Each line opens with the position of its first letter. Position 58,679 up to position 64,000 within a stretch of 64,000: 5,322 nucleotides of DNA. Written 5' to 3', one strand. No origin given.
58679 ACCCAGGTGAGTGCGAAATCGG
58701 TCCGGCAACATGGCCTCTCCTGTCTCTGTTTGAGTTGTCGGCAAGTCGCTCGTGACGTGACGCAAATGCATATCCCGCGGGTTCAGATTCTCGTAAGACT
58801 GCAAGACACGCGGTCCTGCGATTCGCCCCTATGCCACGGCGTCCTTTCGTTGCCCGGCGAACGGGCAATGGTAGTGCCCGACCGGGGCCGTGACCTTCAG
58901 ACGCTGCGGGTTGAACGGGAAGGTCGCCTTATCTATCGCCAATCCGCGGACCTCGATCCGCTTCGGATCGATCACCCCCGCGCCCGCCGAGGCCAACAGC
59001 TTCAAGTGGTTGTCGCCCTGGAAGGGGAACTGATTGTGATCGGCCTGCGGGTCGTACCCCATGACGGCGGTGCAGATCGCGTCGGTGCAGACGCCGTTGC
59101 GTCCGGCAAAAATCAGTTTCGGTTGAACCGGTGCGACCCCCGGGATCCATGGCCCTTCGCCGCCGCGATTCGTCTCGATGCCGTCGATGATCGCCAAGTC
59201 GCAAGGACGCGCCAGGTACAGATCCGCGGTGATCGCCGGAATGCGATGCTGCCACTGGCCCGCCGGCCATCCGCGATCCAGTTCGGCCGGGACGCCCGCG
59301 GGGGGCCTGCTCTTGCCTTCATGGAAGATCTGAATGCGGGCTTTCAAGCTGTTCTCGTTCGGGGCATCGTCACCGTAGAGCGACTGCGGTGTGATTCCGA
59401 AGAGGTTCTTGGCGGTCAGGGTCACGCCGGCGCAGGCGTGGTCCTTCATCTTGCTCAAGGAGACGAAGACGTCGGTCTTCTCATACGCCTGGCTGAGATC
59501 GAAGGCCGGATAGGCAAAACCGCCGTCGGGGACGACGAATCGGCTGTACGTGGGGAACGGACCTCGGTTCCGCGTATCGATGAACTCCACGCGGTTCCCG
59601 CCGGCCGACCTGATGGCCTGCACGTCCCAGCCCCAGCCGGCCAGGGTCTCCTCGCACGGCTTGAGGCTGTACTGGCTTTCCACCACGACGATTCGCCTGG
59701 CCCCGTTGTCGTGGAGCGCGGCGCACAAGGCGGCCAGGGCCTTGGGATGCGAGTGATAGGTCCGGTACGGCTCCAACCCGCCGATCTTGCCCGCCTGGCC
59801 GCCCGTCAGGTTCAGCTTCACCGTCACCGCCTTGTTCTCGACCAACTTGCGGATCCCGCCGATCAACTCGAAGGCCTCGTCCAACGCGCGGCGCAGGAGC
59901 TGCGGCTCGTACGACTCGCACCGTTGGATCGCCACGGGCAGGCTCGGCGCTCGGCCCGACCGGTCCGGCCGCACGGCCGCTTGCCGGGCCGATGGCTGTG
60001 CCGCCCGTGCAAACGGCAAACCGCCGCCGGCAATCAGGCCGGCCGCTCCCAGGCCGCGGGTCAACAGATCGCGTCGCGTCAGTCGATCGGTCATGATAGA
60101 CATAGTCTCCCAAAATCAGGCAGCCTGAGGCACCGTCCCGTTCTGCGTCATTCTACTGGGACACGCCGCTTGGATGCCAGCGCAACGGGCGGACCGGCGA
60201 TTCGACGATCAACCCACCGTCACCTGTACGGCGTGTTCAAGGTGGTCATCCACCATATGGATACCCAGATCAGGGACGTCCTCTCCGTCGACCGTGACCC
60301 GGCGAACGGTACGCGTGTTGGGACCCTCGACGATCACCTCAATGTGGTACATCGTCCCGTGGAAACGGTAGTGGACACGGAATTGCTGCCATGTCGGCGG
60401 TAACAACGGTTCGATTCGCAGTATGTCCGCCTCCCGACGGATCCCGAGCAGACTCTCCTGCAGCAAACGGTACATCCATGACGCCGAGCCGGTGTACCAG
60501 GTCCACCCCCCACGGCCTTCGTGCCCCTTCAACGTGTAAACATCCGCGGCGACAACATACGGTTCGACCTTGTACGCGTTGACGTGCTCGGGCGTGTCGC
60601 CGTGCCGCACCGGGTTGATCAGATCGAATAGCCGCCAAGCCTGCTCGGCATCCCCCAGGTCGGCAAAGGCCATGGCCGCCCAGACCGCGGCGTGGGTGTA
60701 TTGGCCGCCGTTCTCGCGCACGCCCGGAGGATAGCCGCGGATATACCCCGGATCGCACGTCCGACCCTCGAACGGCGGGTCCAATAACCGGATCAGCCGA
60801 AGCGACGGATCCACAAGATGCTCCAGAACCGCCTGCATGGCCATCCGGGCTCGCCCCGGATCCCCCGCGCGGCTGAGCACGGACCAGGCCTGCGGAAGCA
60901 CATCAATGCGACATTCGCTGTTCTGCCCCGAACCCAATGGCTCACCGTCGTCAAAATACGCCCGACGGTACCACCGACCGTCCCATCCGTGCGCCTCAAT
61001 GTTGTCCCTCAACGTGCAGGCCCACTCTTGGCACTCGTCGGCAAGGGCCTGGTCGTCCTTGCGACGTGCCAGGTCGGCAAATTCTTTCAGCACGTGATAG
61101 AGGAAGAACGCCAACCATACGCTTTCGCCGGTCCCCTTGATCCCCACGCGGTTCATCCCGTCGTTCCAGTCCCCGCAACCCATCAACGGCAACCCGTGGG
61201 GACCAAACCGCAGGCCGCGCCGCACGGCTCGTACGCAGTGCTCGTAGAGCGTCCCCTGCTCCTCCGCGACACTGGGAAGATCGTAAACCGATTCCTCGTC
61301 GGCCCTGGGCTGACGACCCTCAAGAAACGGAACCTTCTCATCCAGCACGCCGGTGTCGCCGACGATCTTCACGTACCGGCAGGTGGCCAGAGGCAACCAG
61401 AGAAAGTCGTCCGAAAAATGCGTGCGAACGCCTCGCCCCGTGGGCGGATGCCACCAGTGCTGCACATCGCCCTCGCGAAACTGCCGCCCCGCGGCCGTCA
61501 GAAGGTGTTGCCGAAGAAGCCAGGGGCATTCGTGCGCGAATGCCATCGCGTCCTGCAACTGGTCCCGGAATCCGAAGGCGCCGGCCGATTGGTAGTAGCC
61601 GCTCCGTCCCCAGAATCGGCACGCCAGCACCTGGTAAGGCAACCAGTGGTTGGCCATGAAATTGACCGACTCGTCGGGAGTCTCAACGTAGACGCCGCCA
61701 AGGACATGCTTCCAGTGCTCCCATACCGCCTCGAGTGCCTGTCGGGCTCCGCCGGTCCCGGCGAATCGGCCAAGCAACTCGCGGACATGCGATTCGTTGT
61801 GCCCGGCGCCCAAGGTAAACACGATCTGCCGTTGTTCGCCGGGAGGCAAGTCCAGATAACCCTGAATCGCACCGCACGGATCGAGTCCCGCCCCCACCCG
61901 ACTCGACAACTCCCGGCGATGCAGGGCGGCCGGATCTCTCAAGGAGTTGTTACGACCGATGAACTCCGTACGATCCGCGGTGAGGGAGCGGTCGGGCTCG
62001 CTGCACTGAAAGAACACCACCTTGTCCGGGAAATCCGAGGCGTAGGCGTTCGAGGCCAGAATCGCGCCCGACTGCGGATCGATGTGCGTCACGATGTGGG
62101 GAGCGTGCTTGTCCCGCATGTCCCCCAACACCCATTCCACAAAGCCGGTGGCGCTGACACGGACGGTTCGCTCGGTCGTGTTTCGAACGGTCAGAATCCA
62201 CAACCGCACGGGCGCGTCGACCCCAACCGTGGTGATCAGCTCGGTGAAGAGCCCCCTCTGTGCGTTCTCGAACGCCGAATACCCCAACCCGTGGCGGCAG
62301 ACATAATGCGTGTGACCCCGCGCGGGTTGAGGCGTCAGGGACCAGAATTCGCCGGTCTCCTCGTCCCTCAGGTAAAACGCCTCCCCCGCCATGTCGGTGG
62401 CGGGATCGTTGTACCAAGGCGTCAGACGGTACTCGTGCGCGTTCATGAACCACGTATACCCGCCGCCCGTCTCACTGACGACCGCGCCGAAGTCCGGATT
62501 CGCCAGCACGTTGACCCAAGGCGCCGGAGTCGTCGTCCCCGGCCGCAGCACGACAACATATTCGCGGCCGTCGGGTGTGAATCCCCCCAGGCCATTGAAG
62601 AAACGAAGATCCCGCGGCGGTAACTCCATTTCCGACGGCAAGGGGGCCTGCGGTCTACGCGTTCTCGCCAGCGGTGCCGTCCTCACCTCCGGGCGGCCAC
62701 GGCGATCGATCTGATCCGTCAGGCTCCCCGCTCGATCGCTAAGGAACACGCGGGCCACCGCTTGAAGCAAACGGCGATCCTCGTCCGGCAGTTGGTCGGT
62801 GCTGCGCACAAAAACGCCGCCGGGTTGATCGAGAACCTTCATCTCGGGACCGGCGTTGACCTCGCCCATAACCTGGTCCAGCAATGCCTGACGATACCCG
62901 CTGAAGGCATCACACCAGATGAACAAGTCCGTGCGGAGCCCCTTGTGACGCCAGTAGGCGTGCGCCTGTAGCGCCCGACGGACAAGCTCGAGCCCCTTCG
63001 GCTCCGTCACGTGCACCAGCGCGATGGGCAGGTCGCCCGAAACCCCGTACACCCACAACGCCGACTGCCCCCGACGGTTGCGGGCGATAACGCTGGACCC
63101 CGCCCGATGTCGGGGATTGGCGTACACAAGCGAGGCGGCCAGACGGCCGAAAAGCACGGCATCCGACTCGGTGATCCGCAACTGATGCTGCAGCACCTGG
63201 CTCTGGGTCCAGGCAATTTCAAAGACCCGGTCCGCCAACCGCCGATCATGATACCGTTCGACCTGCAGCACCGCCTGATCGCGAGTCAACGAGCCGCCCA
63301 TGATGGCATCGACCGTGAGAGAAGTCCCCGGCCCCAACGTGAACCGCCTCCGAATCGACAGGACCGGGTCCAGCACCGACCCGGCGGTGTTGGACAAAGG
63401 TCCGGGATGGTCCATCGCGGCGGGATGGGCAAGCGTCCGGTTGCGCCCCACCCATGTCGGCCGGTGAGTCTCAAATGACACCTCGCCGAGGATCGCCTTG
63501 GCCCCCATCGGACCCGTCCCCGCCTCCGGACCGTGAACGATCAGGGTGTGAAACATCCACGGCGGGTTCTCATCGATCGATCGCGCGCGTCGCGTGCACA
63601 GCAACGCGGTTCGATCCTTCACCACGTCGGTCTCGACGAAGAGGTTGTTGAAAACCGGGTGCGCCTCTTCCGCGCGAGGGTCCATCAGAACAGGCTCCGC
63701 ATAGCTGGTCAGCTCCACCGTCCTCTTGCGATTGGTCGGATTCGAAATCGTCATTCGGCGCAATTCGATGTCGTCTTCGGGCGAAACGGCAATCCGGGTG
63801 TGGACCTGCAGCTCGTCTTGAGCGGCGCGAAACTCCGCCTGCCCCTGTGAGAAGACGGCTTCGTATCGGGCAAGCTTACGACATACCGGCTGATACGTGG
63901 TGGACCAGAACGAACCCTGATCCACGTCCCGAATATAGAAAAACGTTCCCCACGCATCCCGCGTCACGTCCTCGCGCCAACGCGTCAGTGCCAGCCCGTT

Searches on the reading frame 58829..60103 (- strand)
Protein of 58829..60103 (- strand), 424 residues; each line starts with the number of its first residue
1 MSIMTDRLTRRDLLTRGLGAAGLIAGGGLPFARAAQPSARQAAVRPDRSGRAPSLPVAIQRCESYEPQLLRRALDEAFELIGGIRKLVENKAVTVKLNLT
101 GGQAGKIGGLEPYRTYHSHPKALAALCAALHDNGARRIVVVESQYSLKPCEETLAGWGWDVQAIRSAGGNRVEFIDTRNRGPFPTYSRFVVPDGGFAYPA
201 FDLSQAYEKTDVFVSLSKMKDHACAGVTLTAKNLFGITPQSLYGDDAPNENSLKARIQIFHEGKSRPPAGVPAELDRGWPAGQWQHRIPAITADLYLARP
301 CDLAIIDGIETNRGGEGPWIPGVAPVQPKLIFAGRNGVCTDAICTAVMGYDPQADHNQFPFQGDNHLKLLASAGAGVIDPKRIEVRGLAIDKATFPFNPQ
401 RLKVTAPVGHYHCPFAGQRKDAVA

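Call 24: search_protein_families(library=pfam, proteins=[window:58829-60103:-], max_evalue=0.001)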
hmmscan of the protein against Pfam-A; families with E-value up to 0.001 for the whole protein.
window:58829-60103:- (424 aa): 1 family
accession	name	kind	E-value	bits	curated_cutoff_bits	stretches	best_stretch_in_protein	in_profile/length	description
PF04015.17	DUF362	-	9.1e-23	81.8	24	1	93-345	1-199/200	Domain of unknown function (DUF362)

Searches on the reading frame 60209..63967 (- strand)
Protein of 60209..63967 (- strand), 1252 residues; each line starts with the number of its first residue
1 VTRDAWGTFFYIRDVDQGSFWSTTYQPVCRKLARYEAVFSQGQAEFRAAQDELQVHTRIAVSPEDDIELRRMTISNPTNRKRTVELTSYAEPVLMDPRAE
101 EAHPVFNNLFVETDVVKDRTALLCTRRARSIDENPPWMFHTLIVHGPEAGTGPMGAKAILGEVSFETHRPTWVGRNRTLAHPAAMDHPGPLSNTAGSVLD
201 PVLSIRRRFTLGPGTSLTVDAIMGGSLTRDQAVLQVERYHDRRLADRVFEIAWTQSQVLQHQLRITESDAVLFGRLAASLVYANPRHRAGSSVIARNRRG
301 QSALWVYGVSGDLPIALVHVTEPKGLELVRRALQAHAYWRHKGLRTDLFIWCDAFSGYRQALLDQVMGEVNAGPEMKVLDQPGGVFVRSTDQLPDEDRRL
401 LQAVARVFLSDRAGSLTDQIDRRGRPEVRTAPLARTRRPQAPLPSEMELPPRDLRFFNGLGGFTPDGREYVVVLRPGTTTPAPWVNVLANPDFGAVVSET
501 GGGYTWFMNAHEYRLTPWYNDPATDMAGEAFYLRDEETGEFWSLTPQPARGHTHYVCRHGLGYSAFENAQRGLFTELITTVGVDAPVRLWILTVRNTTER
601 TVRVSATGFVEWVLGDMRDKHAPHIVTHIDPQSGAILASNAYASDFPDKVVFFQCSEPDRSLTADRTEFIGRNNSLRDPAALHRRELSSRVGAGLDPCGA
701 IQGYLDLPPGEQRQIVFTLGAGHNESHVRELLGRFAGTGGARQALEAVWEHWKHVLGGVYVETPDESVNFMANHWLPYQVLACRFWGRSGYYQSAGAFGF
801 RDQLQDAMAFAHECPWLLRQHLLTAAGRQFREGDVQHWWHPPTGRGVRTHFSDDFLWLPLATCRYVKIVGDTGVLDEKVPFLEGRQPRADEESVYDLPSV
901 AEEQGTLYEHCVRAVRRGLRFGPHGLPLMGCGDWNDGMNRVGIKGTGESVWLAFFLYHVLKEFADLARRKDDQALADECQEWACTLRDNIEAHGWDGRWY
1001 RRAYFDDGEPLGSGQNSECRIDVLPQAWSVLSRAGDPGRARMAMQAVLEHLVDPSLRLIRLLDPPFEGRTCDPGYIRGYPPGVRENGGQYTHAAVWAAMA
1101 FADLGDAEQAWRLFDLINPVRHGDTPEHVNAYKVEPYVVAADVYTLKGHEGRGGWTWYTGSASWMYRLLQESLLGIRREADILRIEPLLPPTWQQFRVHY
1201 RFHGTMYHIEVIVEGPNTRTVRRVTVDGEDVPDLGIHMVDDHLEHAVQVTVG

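Call 24: search_protein_families(library=pfam, proteins=[window:60209-63967:-], max_evalue=0.001)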
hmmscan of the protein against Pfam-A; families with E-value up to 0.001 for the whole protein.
window:60209-63967:- (1252 aa): 3 families
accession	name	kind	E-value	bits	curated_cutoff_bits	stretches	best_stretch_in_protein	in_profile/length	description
PF06165.18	GH94_b-supersand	-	2.8e-146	486.1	23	2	481-720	1-251/251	Glycosyl hydrolase 94, supersandwich domain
PF17167.11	Glyco_hydro_94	-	2.3e-117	392.7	27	1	751-1175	1-420/420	Glycosyl hydrolase 94 superfamily, catalytic domain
PF03633.20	Glyco_hydro_65C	-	0.00037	20.7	22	0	1177-1211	2-36/62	Glycosyl hydrolase family 65, C-terminal domain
